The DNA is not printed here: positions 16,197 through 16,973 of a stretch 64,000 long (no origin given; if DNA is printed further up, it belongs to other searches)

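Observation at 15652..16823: Lower-GC islet with a multi-TM protein followed by a small PD-(D/E)xK-fold-like protein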

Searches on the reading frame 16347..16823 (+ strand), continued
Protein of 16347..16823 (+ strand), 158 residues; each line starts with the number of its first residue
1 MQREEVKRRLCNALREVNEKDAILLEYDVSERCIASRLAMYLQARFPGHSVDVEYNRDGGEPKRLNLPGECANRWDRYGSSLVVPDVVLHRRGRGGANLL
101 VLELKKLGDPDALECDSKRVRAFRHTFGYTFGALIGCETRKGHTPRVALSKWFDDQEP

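Call 46: search_protein_families(library=padloc, proteins=[L163:4944-5420:+, L163:5445-6245:+, L163:6269-7699:+, L164:4971-5450:+, L165:4956-5435:+], max_evalue=0.001)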
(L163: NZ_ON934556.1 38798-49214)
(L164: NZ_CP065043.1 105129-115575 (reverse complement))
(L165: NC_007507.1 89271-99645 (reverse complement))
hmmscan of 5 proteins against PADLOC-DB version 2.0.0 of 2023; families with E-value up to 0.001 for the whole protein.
L163:4944-5420:+ (159 aa): 1 family
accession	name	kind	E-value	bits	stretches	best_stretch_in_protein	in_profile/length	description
PDLC03986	PD-Lambda-3_A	-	2.3e-100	331.1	1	1-159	1-159/159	-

L163:5445-6245:+ (267 aa): 3 families
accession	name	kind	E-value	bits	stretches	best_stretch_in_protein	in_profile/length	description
PDLC03987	PD-Lambda-3_B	-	1.2e-179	593.3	1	1-266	1-266/270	-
PDLC03988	PD-Lambda-3_B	-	3.1e-149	492.4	1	1-218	1-218/222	-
PDLC02412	Aga_HEPN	-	1.6e-15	55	1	140-255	252-368/382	Class II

L163:6269-7699:+ (477 aa): 0 families

L164:4971-5450:+ (160 aa): 1 family
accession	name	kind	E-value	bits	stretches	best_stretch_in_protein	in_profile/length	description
PDLC03986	PD-Lambda-3_A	-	7.8e-49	163.6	1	11-160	12-159/159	-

L165:4956-5435:+ (160 aa): 1 family
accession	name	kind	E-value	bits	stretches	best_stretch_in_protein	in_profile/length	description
PDLC03986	PD-Lambda-3_A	-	4.1e-34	115.8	1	15-142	15-145/159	-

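Call 51: search_protein_families(library=pfam, alignment_id=A2, max_evalue=0.00001)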
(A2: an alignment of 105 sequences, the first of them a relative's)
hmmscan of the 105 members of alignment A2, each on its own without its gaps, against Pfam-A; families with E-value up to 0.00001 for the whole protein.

A. member 1, L003:4702-6663:- (654 aa): 4 families
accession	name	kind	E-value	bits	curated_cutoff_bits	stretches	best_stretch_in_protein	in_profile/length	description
PF13175.12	AAA_15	-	3.2e-21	76.8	32.1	2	233-405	206-374/374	AAA ATPase domain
PF13304.12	AAA_21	-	7.6e-13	49.6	27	1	288-405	220-303/304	AAA domain, putative AbiEii toxin, Type IV TA system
PF20469.4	OLD-like_TOPRIM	-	4.7e-08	33.9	23.2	1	454-519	1-65/67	Overcoming lysogenization defect protein-like, TOPRIM domain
PF02463.25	SMC_N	-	1.9e-06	27.9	40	0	7-46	5-45/220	RecF/RecN/SMC N terminal domain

B. families by the number of members that match (of 105 scanned): 103 families (the first 25 are shown)
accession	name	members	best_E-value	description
PF10412.15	TrwB_AAD_bind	6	3.8e-16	Type IV secretion-system coupling protein DNA-binding domain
PF02534.20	T4SS-DNA_transf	6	3.9e-16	Type IV secretory system Conjugative DNA transfer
PF12696.13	TraG-D_C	6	7.5e-13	TraM recognition site of TraD and TraG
PF00717.28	Peptidase_S24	4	4.1e-29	Peptidase S24-like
PF04851.21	ResIII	3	4.2e-36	Type III restriction enzyme, res subunit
PF00270.35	DEAD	3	2.8e-28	DEAD/DEAH box helicase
PF13304.12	AAA_21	3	1.5e-13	AAA domain, putative AbiEii toxin, Type IV TA system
PF02463.25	SMC_N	3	3.2e-08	RecF/RecN/SMC N terminal domain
PF18766.7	SWI2_SNF2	2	1.9e-25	SWI2/SNF2 ATPase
PF13749.12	HATPase_c_4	2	1.6e-21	Putative ATP-dependent DNA helicase recG C-terminal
PF13175.12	AAA_15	2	3.2e-21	AAA ATPase domain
PF00271.37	Helicase_C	2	3.7e-21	Helicase conserved C-terminal domain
PF04326.19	SLFN_AlbA_2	2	2.2e-17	Schlafen, AlbA_2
PF08867.16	FRG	2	2.8e-16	FRG domain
PF20469.4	OLD-like_TOPRIM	2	4.7e-08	Overcoming lysogenization defect protein-like, TOPRIM domain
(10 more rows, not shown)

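Call 52: search_protein_families(library=padloc, alignment_id=A2, max_evalue=0.00001)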
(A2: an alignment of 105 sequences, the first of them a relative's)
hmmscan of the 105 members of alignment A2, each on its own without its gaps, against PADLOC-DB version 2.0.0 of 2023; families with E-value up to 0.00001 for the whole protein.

A. member 1, L003:4702-6663:- (654 aa): 88 families (the best 25 are shown)
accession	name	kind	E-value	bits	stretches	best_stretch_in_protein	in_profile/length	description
PDLC02358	Old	-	5.7e-23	79.5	1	356-519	279-446/578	Old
PDLC02979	AriA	-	5.5e-22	77.1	2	233-405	204-373/373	-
PDLC00102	GajA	-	9.1e-21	71.9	2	358-521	284-438/532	AAA ATPase domain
PDLC00067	GajA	-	4.3e-19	66.4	1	343-574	286-514/604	AAA ATPase domain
PDLC00091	GajA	-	5.6e-19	66.4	1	359-478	294-413/627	AAA ATPase domain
PDLC00071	GajA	-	4.3e-15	53.5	1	364-516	276-429/588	AAA ATPase domain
PDLC00096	GajA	-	5.6e-15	53.1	1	360-507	286-434/630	AAA ATPase domain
PDLC00098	GajA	-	1.2e-14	52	1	362-559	289-473/534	AAA ATPase domain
PDLC00063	GajA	-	1.7e-14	51.3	2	345-523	328-527/679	AAA ATPase domain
PDLC02980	AriA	-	3.6e-14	51.4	1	282-405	171-303/304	-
PDLC00094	GajA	-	4.2e-14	49.9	1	3-101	2-95/569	AAA ATPase domain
PDLC00069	GajA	-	6e-14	49.4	1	364-516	337-498/687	AAA ATPase domain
PDLC04178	HEC-01A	-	1.7e-13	48.4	1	363-437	289-363/399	-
PDLC00099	GajA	-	5.9e-13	46.6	1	362-479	299-415/626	AAA ATPase domain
PDLC00080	GajA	-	7.5e-13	46.1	1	359-479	289-408/622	AAA ATPase domain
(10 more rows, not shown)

B. families by the number of members that match (of 105 scanned): 237 families (the first 25 are shown)
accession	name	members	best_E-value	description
PDLC02979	AriA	3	5.5e-22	-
PDLC00102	GajA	3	9.1e-21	AAA ATPase domain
PDLC00091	GajA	3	5.6e-19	AAA ATPase domain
PDLC00096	GajA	3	5.6e-15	AAA ATPase domain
PDLC00098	GajA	3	1.2e-14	AAA ATPase domain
PDLC02980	AriA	3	3.6e-14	-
PDLC04164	AriA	3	1.3e-12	-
PDLC04135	mad3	3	1e-11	mads_3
PDLC00289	PtuA1|PtuA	3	2.7e-09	AAA ATPase domain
PDLC04182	HEC-01A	3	1.2e-07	-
PDLC03928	PsyrT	2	1.5e-101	-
PDLC04938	PDC-S15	2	3.2e-38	-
PDLC02707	PbeA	2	6.9e-38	PbeA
PDLC04936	PDC-S15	2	1.8e-32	-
PDLC04933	PDC-S15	2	2.2e-29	-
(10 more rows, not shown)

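Call 58: search_solved_structures(query=A1, max_evalue=10, show_alignments=2)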
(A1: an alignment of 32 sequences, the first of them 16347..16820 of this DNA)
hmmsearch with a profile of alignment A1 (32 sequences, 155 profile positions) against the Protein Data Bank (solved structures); distinct sequences matched with E-value up to 10: 0.

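Call 63: search_protein_families(library=pfam, proteins=[L022:6434-7558:-, L022:7571-8212:-, L033:1208-2047:+, L034:6395-7183:+, L068:1083-1862:+, L068:1954-3363:+, L078:6475-7281:+, L031:6511-7383:+], max_evalue=0.01)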
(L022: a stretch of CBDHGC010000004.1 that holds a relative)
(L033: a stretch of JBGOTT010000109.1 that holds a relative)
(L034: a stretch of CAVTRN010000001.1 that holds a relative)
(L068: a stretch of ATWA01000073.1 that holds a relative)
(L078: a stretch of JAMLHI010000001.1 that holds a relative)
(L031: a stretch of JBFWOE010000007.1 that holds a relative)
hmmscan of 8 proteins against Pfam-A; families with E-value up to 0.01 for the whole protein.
L022:6434-7558:- (375 aa): 0 families

L022:7571-8212:- (214 aa): 0 families

L033:1208-2047:+ (280 aa): 1 family
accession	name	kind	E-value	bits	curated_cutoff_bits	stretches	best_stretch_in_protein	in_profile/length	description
PF10754.15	DUF2569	-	1.2e-05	26.3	26.5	1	54-187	3-143/143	Protein of unknown function (DUF2569)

L034:6395-7183:+ (263 aa): 1 family
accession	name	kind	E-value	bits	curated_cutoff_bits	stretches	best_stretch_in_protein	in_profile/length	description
PF14022.11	DUF4238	-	6.7e-33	114.7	27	1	8-256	2-280/281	Protein of unknown function (DUF4238)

L068:1083-1862:+ (260 aa): 2 families
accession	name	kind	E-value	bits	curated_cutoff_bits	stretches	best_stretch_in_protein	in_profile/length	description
PF00072.30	Response_reg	-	9.3e-23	81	30.2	1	23-131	1-110/111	Response regulator receiver domain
PF00486.34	Trans_reg_C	-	1.8e-11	44.4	26.2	1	166-226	1-62/77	Transcriptional regulatory protein, C terminal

L068:1954-3363:+ (470 aa): 2 families
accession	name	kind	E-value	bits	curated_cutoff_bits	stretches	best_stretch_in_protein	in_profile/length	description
PF00149.33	Metallophos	-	1.4e-13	52.1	21.5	1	1-139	1-116/191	Calcineurin-like phosphoesterase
PF12850.12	Metallophos_2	-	0.00017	22.1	27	0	281-325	84-125/154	Calcineurin-like phosphoesterase superfamily domain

L078:6475-7281:+ (269 aa): 0 families

L031:6511-7383:+ (291 aa): 0 families

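Call 71: find_encoding_contigs(protein=P0011, flank=5000, max_places=3)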
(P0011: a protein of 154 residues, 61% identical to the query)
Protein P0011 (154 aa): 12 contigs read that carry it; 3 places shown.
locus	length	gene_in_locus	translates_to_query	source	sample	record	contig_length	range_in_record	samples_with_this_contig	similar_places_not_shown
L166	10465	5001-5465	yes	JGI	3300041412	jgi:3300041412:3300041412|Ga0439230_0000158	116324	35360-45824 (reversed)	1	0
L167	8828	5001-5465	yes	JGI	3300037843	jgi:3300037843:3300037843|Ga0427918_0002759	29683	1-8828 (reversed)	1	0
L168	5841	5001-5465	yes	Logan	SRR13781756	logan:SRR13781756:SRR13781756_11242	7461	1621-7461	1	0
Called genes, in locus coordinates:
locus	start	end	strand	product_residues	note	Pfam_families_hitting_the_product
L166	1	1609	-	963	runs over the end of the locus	-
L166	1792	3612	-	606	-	-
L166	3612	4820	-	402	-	PF19888:DUF6361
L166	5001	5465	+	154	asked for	-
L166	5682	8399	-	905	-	PF08751:TrwC, PF13245:AAA_19, PF13604:AAA_30, PF01443:Viral_helicase1 (faint), PF22232:TraI_hel_assoc_N (weak), PF13538:UvrD_C_2 (weak)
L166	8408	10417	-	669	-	PF10412:TrwB_AAD_bind, PF02534:T4SS-DNA_transf, PF12696:TraG-D_C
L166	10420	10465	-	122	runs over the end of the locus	-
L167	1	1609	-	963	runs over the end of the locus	-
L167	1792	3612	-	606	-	-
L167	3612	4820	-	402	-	PF19888:DUF6361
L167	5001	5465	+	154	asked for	-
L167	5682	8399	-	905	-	PF08751:TrwC, PF13245:AAA_19, PF13604:AAA_30, PF01443:Viral_helicase1 (faint), PF22232:TraI_hel_assoc_N (weak), PF13538:UvrD_C_2 (weak)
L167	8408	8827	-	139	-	?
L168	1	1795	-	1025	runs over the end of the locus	-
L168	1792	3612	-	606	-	-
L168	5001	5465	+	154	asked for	-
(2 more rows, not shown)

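Call 72: find_encoding_contigs(protein=P0078, flank=5000, max_places=4)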
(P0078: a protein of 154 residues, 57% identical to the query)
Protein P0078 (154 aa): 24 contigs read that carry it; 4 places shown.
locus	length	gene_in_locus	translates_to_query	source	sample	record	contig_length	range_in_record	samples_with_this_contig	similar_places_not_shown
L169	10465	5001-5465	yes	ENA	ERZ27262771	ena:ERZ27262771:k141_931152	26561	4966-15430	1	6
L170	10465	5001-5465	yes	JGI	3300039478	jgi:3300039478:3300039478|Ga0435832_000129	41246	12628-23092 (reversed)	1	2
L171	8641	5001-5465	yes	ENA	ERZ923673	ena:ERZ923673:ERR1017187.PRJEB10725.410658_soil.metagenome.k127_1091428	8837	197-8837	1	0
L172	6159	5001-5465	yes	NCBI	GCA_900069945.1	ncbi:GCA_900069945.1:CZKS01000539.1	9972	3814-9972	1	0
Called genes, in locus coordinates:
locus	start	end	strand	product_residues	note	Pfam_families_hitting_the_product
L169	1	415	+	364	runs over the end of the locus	PF17728:BsuBI_PstI_RE_N, PF06616:BsuBI_PstI_RE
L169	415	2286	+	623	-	PF10592:AIPR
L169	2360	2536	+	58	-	-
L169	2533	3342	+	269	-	PF02463:SMC_N, PF13476:AAA_23, PF13555:AAA_29 (weak)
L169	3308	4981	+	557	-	PF02463:SMC_N (faint)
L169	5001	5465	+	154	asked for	-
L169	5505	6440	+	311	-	-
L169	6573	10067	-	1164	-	PF13620:CarboxypepD_reg, PF22904:NOMO1-like_2nd (weak), PF25183:OMP_b-brl_4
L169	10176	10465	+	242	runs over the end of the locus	PF01325:Fe_dep_repress, PF02742:Fe_dep_repr_C, PF04023:FeoA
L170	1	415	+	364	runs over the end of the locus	PF17728:BsuBI_PstI_RE_N, PF06616:BsuBI_PstI_RE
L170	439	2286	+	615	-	PF10592:AIPR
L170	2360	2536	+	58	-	-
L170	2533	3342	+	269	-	PF02463:SMC_N, PF13476:AAA_23, PF13555:AAA_29 (weak)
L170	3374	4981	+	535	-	PF02463:SMC_N (faint)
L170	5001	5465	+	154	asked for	-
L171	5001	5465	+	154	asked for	-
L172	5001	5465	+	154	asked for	-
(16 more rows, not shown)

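Call 73: find_encoding_contigs(protein=P0032, flank=5000, max_places=2)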
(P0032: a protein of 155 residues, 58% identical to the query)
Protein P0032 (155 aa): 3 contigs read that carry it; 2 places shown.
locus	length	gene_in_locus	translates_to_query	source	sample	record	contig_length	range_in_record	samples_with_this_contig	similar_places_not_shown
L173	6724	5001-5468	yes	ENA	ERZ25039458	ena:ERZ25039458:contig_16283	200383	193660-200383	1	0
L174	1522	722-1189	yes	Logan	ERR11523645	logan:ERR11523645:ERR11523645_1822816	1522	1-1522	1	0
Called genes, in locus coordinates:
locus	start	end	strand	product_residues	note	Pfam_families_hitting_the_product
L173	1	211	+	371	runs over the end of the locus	-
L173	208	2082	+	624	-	PF14522:Cytochrome_C7 (faint), PF14537:Cytochrom_c3_2 (faint), PF13435:Cytochrome_C554 (faint), PF09699:Paired_CXXCH_1 (weak), PF22113:Mtrc-MtrF_II-IV_dom (weak)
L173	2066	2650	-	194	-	-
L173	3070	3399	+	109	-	PF18480:DUF5615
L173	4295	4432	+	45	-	-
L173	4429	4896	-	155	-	PF22522:DUF6998 (weak)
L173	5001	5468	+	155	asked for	-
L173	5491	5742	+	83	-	-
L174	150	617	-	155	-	PF22522:DUF6998 (weak)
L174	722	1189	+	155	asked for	-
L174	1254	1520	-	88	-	?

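Call 75: find_encoding_contigs(protein=P0014, flank=5000, max_places=2)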
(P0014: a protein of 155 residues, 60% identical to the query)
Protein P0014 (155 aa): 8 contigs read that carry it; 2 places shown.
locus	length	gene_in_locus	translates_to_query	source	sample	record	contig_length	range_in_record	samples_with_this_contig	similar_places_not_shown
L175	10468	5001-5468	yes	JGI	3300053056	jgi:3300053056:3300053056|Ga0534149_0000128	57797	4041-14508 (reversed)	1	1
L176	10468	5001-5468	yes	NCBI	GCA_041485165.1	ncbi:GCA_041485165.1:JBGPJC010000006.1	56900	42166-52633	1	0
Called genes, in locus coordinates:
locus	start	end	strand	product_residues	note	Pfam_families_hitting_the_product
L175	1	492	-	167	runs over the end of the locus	PF02021:UPF0102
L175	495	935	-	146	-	PF08241:Methyltransf_11, PF13489:Methyltransf_23 (weak)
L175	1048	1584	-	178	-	PF08241:Methyltransf_11, PF13489:Methyltransf_23, PF13649:Methyltransf_25 (faint)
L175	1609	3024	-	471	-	PF00202:Aminotran_3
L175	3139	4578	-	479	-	PF00133:tRNA-synt_1 (faint), PF01406:tRNA-synt_1e, PF01921:tRNA-synt_1f (faint), PF09334:tRNA-synt_1g (weak), PF09190:DALR_2 (weak)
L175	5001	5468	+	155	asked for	-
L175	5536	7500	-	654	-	PF02463:SMC_N (faint), PF13175:AAA_15 (weak), PF13304:AAA_21, PF13175:AAA_15, PF20469:OLD-like_TOPRIM (weak)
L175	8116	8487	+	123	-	-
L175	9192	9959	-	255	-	-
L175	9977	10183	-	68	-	-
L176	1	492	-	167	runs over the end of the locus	PF02021:UPF0102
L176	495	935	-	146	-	PF08241:Methyltransf_11, PF13489:Methyltransf_23 (weak)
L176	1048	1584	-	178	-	PF08241:Methyltransf_11, PF13489:Methyltransf_23 (weak), PF13649:Methyltransf_25 (faint)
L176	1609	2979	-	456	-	PF00202:Aminotran_3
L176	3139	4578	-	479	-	PF00133:tRNA-synt_1 (faint), PF01406:tRNA-synt_1e, PF01921:tRNA-synt_1f (faint), PF09334:tRNA-synt_1g (weak), PF09190:DALR_2 (weak)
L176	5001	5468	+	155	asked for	-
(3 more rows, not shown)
